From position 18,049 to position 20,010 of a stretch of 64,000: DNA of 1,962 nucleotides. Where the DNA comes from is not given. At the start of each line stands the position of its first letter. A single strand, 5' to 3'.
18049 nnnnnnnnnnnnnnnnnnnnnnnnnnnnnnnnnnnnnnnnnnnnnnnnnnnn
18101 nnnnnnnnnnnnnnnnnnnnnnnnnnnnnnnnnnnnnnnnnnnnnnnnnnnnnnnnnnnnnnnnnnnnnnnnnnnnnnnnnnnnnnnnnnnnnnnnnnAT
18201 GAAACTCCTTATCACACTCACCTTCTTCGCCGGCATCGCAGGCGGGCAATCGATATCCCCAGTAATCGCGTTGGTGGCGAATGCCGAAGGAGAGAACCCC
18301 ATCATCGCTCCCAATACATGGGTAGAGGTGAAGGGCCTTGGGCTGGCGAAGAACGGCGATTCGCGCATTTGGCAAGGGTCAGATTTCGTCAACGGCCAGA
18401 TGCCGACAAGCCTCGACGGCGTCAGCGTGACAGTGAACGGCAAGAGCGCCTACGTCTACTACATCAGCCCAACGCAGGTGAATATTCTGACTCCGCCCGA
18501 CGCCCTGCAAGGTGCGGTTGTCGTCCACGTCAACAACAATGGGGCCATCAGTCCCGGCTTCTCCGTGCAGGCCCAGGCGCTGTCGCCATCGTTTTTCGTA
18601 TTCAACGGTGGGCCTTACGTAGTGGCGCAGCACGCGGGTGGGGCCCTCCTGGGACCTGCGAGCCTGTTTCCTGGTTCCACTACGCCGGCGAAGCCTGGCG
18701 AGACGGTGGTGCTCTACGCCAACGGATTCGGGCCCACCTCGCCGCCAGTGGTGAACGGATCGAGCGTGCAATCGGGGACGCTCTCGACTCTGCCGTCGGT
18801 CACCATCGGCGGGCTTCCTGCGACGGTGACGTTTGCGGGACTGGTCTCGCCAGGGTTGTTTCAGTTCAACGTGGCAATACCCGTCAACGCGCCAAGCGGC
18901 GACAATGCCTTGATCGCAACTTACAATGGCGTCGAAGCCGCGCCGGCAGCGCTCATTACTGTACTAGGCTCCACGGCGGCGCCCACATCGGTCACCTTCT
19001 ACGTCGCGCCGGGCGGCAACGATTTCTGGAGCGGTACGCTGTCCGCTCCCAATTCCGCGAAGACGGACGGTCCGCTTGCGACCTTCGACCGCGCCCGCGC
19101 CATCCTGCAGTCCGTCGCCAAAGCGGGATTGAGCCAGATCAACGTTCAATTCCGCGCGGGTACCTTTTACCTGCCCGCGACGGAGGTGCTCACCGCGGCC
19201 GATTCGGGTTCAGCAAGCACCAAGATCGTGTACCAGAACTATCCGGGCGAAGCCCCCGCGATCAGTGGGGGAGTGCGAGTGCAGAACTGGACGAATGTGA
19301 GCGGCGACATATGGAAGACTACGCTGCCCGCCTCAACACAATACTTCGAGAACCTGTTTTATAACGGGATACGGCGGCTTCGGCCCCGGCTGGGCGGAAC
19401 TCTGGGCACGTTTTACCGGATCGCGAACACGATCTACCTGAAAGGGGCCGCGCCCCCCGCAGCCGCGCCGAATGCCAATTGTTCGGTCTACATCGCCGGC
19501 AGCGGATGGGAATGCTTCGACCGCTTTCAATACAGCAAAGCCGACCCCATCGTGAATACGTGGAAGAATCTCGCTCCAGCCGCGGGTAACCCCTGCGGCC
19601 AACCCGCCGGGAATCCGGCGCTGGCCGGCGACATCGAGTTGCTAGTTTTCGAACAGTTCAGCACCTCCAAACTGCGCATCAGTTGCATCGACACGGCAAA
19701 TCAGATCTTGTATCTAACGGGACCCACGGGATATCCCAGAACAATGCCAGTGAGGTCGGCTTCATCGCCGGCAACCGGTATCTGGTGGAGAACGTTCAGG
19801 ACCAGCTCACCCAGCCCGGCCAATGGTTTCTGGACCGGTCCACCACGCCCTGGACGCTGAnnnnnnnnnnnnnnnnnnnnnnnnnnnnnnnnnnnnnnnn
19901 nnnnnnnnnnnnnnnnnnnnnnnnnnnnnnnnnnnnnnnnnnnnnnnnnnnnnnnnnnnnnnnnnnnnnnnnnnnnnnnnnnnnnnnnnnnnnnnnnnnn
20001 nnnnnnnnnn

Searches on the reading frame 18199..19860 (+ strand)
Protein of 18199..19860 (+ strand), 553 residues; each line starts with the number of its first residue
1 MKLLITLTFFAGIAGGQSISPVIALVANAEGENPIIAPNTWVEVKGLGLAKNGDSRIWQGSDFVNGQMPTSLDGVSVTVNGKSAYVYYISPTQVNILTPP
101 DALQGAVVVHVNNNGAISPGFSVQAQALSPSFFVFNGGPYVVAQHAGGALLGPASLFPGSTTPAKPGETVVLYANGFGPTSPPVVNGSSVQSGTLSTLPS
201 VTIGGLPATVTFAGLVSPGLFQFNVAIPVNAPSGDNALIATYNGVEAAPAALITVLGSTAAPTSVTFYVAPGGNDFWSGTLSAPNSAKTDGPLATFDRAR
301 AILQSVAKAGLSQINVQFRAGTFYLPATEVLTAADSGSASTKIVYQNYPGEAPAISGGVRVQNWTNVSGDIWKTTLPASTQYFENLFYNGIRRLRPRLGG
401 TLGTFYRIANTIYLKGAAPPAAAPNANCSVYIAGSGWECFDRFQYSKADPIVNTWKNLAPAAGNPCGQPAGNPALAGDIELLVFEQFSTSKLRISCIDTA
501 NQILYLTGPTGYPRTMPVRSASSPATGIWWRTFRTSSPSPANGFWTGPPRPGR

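Call 76: search_protein_families(library=pfam, proteins=[window:18199-19860:+], max_evalue=0.00001)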
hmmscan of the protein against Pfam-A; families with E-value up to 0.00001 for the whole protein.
window:18199-19860:+ (553 aa): 1 family
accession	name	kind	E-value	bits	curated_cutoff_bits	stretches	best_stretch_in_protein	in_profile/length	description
PF01833.30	TIG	-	1.6e-06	28.4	20.9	0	59-118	22-77/84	IPT/TIG domain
